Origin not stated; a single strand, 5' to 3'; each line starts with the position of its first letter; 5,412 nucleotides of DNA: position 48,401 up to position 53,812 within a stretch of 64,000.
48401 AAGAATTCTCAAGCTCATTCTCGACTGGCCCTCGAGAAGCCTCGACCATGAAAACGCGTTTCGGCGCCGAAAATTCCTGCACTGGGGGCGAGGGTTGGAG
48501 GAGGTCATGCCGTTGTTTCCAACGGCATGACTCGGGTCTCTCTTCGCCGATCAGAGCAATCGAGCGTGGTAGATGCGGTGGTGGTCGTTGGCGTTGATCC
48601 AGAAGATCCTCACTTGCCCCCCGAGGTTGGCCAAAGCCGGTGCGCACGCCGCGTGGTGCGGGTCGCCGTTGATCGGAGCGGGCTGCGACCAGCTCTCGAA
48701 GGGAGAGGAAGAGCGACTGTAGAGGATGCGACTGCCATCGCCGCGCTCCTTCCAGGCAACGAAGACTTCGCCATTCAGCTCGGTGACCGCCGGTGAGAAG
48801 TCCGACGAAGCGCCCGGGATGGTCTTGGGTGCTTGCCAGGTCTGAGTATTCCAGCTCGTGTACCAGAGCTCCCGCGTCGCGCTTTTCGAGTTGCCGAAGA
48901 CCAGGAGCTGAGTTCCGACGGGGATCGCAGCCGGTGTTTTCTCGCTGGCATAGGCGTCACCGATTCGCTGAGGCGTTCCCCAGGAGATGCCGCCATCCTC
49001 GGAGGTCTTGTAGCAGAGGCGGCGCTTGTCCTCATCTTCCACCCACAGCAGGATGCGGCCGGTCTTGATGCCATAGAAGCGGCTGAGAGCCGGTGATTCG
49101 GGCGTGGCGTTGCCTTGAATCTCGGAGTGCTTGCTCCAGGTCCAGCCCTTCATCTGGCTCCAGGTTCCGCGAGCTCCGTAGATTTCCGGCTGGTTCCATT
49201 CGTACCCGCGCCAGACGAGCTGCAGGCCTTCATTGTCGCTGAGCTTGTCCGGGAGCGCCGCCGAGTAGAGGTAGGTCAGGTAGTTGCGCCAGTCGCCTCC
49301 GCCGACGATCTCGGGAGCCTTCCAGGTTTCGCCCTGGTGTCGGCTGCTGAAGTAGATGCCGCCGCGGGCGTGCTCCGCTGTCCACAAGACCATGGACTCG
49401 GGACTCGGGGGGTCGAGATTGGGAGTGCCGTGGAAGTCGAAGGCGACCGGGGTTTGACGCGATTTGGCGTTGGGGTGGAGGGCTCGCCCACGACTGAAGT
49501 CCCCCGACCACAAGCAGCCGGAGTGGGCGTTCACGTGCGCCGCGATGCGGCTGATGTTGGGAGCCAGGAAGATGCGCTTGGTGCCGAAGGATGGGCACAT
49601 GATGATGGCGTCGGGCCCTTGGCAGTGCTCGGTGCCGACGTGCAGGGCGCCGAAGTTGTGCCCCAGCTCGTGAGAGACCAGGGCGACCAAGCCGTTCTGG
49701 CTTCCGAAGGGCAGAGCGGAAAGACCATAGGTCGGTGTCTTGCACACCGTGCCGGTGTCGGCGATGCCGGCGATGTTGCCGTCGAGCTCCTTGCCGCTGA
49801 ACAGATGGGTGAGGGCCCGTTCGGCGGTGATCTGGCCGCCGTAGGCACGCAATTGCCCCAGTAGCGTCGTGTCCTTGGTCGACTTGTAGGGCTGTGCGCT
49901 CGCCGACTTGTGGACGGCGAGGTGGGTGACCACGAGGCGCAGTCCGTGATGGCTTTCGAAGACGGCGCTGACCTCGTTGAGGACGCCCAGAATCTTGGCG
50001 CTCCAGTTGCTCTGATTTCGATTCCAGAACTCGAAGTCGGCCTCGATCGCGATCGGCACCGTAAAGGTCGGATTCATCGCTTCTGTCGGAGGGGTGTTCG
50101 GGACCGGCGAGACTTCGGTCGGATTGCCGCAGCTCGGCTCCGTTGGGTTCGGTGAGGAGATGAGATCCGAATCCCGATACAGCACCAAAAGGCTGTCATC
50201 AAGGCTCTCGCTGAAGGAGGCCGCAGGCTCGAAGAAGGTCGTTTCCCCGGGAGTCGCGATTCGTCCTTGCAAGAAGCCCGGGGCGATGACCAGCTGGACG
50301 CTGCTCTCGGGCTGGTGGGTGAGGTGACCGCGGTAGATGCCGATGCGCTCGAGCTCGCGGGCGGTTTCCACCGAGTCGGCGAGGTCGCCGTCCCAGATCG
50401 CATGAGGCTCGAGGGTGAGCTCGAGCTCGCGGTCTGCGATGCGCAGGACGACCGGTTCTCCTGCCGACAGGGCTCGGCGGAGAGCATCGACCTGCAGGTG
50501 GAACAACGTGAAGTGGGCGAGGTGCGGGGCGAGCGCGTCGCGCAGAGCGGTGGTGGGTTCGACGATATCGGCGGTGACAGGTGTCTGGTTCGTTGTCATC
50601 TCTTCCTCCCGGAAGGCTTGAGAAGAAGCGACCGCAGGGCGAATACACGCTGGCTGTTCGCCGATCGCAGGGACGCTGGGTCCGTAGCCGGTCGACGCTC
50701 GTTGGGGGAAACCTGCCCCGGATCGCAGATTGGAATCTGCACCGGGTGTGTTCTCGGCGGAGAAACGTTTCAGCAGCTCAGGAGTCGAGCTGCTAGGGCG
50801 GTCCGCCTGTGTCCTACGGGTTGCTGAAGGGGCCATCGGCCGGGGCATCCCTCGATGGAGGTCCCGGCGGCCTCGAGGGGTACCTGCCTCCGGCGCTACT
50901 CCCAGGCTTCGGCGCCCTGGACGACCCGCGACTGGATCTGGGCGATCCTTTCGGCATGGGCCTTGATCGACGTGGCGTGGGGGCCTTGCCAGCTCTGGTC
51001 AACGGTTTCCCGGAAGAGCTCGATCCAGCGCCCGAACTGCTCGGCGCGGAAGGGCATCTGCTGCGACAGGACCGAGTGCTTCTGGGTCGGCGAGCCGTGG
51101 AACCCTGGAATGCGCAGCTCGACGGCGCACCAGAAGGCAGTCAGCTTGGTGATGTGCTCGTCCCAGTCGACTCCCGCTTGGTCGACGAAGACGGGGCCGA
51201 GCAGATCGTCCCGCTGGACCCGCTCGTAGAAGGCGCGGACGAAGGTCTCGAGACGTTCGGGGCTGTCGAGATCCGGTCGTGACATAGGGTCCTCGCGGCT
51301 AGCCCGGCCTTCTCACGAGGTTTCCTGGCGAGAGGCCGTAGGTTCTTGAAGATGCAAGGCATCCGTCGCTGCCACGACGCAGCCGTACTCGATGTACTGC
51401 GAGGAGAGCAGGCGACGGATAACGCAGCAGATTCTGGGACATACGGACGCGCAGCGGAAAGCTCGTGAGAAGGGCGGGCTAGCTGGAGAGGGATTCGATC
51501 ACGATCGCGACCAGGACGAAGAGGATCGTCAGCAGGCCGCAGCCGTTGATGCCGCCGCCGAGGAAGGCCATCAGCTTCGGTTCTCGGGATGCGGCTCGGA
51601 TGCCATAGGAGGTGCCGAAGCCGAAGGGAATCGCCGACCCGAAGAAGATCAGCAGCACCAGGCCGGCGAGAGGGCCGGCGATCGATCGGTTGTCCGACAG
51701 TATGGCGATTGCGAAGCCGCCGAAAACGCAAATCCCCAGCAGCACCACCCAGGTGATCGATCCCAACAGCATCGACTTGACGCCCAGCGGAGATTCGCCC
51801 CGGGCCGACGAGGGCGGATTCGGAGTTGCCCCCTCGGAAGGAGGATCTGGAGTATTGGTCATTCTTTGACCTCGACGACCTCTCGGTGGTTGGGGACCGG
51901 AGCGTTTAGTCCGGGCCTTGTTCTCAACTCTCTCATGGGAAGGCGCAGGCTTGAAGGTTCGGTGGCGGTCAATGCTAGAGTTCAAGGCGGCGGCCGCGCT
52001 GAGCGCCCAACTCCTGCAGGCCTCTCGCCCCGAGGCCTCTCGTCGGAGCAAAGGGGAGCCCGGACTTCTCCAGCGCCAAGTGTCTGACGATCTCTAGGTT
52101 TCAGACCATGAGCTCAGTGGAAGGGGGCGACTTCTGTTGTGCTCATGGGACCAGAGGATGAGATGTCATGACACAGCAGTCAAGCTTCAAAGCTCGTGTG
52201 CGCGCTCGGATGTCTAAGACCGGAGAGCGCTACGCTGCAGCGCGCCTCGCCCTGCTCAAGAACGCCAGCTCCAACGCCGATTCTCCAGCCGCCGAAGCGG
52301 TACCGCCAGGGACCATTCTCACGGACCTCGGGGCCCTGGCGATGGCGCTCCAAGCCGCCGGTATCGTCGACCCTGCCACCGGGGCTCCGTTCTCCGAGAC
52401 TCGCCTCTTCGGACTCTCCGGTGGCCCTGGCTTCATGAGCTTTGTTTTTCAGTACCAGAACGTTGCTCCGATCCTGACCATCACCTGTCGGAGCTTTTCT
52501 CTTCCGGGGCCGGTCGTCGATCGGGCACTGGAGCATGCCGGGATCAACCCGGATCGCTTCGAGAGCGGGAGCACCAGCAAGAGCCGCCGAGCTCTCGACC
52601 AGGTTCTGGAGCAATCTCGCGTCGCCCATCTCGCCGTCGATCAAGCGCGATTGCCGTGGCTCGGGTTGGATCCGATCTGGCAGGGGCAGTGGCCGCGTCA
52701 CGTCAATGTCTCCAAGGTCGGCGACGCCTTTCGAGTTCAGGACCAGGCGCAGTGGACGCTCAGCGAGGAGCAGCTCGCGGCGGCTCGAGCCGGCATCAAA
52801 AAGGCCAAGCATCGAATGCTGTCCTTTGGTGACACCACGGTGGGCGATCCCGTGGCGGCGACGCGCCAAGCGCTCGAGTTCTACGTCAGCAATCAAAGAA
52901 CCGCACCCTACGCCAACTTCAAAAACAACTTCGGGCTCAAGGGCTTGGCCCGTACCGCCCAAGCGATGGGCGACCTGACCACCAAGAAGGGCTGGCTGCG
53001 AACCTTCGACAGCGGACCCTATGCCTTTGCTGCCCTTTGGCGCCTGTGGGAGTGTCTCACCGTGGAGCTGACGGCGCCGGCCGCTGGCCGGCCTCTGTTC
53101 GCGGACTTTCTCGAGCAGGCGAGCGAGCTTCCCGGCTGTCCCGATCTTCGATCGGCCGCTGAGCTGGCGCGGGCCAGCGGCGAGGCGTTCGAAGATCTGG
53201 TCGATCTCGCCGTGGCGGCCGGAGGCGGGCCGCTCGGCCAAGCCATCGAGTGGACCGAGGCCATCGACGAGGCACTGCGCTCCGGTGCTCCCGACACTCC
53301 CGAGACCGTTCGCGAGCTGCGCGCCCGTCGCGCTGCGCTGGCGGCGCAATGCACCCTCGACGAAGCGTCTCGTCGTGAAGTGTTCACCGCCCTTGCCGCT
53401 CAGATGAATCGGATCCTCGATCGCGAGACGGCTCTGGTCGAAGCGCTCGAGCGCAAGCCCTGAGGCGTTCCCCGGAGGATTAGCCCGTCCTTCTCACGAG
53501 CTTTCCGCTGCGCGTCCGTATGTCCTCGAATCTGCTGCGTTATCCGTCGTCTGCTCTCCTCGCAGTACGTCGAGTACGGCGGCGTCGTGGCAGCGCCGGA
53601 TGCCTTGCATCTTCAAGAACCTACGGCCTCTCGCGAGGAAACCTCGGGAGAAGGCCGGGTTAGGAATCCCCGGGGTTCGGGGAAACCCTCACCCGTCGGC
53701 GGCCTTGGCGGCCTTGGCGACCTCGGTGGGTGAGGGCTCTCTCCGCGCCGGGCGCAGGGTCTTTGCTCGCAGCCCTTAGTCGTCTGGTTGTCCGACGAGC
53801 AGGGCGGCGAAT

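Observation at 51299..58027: Family-B MITE-like element: three roughly 185-bp copies with 20-bp TIRs, CTAG ends, stop-codon-to-stop-codon insertion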

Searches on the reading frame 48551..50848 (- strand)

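Call 15: search_protein_families(library=pfam, proteins=[window:48551-50848:-], max_evalue=0.01)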
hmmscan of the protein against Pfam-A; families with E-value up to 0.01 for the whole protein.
window:48551-50848:- (765 aa): 7 families
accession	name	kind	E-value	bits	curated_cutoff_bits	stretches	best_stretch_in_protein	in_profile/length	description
PF13688.12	Reprolysin_5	-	4.2e-15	56.9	27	1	263-407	4-161/196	Metallo-peptidase family M12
PF13582.12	Reprolysin_3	-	7.3e-10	39.9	22.4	1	285-403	3-122/123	Metallo-peptidase family M12B Reprolysin-like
PF13574.12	Reprolysin_2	-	1.6e-08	35.1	27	1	284-406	6-144/195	Metallo-peptidase family M12B Reprolysin-like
PF01421.25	Reprolysin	-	3.2e-08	34.3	20.8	1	270-422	12-169/200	Reprolysin (M12B) family zinc metalloprotease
PF13583.11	Reprolysin_4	-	0.00032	20.9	22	1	273-412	16-160/203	Metallo-peptidase family M12B Reprolysin-like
PF13088.12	BNR_2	-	0.00081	19.3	31.4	1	498-699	20-227/277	BNR repeat-like domain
PF15892.11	BNR_4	-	0.001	18.9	27.3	1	466-633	37-201/272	BNR repeat-containing family member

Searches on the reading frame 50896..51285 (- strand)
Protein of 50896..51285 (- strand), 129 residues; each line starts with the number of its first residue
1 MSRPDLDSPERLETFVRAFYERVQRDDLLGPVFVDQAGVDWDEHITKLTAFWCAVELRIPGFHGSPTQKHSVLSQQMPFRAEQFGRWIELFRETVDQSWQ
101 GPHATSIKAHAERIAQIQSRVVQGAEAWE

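Call 15: search_protein_families(library=pfam, proteins=[window:50896-51285:-], max_evalue=0.01)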
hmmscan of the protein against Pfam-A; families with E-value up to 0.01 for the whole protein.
window:50896-51285:- (129 aa): 0 families

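Call 52: search_protein_families(library=ncbifam, proteins=[window:50896-51285:-], max_evalue=0.01)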
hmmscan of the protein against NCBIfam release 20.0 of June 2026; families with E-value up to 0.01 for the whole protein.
window:50896-51285:- (129 aa): 0 families

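Call 56: search_solved_structures(query=window:50896-51285:-, max_evalue=1)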
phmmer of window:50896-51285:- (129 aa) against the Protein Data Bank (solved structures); distinct sequences matched with E-value up to 1: 2.
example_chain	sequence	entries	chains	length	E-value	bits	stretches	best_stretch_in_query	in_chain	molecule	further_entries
2ig3_A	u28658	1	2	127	5.9e-12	49.1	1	10-115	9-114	Group III truncated haemoglobin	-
2nyh_A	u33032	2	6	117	0.59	13.5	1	47-90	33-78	Putative dioxygenase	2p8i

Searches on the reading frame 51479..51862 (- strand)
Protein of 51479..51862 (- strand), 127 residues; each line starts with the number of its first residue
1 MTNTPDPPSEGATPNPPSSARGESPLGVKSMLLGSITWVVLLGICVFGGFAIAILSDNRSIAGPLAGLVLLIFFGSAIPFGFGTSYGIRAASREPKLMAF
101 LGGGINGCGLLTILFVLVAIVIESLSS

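Call 65: search_protein_families(library=pfam, proteins=[window:51479-51862:-], max_evalue=0.1)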
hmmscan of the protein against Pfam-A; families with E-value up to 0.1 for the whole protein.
window:51479-51862:- (127 aa): 1 family
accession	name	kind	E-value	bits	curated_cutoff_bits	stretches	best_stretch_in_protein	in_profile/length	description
PF20088.4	DUF6480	-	0.03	14.6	25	1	7-54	30-77/78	Family of unknown function (DUF6480)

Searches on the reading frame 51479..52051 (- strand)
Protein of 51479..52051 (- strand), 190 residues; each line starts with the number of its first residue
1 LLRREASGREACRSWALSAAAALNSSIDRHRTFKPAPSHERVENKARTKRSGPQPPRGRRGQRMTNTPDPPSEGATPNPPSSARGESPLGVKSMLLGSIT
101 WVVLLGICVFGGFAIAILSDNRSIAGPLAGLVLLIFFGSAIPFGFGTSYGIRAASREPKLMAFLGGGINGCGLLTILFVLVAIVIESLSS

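Call 15: search_protein_families(library=pfam, proteins=[window:51479-52051:-], max_evalue=0.01)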
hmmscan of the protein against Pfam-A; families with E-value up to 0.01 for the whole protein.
window:51479-52051:- (190 aa): 0 families

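Call 52: search_protein_families(library=ncbifam, proteins=[window:51479-52051:-], max_evalue=0.01)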
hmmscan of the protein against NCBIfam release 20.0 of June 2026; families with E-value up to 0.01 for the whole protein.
window:51479-52051:- (190 aa): 0 families

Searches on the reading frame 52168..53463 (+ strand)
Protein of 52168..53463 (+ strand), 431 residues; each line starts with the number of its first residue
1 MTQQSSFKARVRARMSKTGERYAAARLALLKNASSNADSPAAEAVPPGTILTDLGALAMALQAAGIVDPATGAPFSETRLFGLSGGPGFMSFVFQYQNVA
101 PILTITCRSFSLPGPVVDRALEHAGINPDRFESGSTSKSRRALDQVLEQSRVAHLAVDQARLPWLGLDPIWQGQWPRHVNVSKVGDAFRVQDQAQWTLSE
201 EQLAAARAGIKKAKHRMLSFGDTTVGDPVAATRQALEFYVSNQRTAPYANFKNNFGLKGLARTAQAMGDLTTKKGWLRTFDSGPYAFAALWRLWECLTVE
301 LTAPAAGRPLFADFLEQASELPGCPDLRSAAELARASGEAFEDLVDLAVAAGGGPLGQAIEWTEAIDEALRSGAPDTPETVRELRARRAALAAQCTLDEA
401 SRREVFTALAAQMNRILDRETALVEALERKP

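Call 14: find_encoding_contigs(protein=window:52168-53463:+, flank=10000, max_places=10)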
Protein window:52168-53463:+ (431 aa): no gene with exactly this product is on record in the collection.

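Call 15: search_protein_families(library=pfam, proteins=[window:52168-53463:+], max_evalue=0.01)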
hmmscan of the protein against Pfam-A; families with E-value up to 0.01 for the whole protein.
window:52168-53463:+ (431 aa): 2 families
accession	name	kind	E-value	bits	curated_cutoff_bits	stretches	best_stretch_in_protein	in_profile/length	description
PF16169.10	DUF4872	-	8.3e-08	32.6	28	1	202-356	2-149/173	Domain of unknown function (DUF4872)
PF14399.12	BtrH_N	-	2.4e-06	28.3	29.7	1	71-166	14-105/134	Butirosin biosynthesis protein H, N-terminal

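Call 31: find_homologous_proteins(query=window:52168-53463:+, max_evalue=1e-10)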
Query window:52168-53463:+ (431 aa): 50 proteins with E <= 1e-10 among 8000 candidates.
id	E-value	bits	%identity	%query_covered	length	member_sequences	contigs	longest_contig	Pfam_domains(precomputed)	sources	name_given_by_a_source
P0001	6.0e-272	920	100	97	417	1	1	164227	PF14399.13,PF16169.11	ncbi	ncbi:MAG: DUF4872 domain-containing protein [Acidobacteriota bacterium]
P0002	2.8e-218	743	78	99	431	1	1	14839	PF14399.13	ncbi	-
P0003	3.6e-216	736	77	99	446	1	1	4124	PF14399.13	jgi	-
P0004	2.1e-193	661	73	96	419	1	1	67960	-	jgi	-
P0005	2.9e-157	542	61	100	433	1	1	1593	PF14399.13,PF16169.11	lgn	-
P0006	2.0e-147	510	59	100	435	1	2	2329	PF14399.13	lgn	-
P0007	2.6e-146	506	58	100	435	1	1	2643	PF14399.13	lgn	-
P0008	4.9e-145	502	57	99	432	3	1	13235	PF14399.13,PF16169.11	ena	-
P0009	1.4e-143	497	57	99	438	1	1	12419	PF14399.13,PF16169.11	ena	-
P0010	1.1e-141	491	58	96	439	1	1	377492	PF14399.13,PF16169.11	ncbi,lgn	-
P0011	2.7e-141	489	57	99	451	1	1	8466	PF14399.13,PF16169.11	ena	-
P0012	3.0e-135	469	55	99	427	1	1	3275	PF14399.13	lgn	-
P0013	6.5e-131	455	53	99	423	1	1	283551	PF14399.13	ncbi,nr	ncbi:MAG: hypothetical protein H6734_06210 [Alphaproteobacteria bacterium]|nr:hypothetical protein [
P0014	8.2e-111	389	47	99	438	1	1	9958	PF14399.13,PF16169.11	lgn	-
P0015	4.3e-107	377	47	99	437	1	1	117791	PF14399.13,PF16169.11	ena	-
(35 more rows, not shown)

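Call 32: find_encoding_contigs(protein=P0001, flank=10000, max_places=3)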
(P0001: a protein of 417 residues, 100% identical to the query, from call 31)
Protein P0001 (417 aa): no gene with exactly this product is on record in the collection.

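Call 33: find_encoding_contigs(protein=P0002, flank=10000, max_places=3)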
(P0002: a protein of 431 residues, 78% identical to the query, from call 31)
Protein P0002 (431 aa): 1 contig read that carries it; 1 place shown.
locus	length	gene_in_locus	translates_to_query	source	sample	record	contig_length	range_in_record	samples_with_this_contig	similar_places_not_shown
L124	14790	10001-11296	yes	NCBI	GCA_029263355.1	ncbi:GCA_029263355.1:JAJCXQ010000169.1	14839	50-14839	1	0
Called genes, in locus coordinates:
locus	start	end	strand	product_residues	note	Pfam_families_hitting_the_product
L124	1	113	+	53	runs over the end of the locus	?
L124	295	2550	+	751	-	PF22904:NOMO1-like_2nd (faint), PF17210:SdrD_B (faint), PF17802:SpaA (faint), PF14686:fn3_3 (faint), PF13620:CarboxypepD_reg, PF13715:CarbopepD_reg_2, PF13620:CarboxypepD_reg (weak)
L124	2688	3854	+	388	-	PF13535:ATP-grasp_4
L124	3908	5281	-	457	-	-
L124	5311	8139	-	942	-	PF00089:Trypsin (faint)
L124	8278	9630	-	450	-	PF13173:AAA_14, PF13635:DUF4143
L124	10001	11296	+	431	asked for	PF14399:BtrH_N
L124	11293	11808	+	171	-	PF00903:Glyoxalase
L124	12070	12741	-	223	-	-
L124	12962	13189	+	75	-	PF09957:VapB_antitoxin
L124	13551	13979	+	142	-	-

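Call 34: find_encoding_contigs(protein=P0004, flank=10000, max_places=3)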
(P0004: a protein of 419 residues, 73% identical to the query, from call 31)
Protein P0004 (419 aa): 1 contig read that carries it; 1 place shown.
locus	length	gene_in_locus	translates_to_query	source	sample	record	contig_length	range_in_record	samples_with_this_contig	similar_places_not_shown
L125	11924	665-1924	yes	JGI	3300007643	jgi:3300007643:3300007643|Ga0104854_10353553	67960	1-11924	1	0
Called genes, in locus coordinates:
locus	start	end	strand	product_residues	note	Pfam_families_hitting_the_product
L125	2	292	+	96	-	?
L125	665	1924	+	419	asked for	-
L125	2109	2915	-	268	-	-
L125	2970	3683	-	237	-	PF00753:Lactamase_B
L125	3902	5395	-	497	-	-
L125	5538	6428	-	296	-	PF27100:DcsG_N, PF02955:GSH-S_ATP (faint)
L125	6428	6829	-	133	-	PF00581:Rhodanese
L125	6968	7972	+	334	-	PF01965:DJ-1_PfpI, PF00165:HTH_AraC (faint), PF12833:HTH_18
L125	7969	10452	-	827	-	PF17152:CHASE8, PF00672:HAMP (weak), PF00512:HisKA, PF02518:HATPase_c, PF00072:Response_reg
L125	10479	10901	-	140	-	-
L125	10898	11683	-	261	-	-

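Call 52: search_protein_families(library=ncbifam, proteins=[window:52168-53463:+], max_evalue=0.01)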
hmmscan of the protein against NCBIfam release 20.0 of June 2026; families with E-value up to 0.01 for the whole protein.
window:52168-53463:+ (431 aa): 1 family
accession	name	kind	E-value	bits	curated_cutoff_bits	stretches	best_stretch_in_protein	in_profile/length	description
NF053550.1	DarH_acyl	equivalog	6.1e-07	28.9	300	1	71-348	22-289/325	BtrH-related acyltransferase DarH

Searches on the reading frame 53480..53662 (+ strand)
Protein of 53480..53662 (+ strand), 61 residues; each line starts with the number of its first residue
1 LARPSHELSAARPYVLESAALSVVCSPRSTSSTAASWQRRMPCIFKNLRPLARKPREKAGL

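Call 37: find_homologous_proteins(query=A3, max_evalue=0.001)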
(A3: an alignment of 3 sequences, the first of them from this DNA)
Query A3 (3 sequences): 1 candidates shared short words with the query, none scored E <= 0.001.
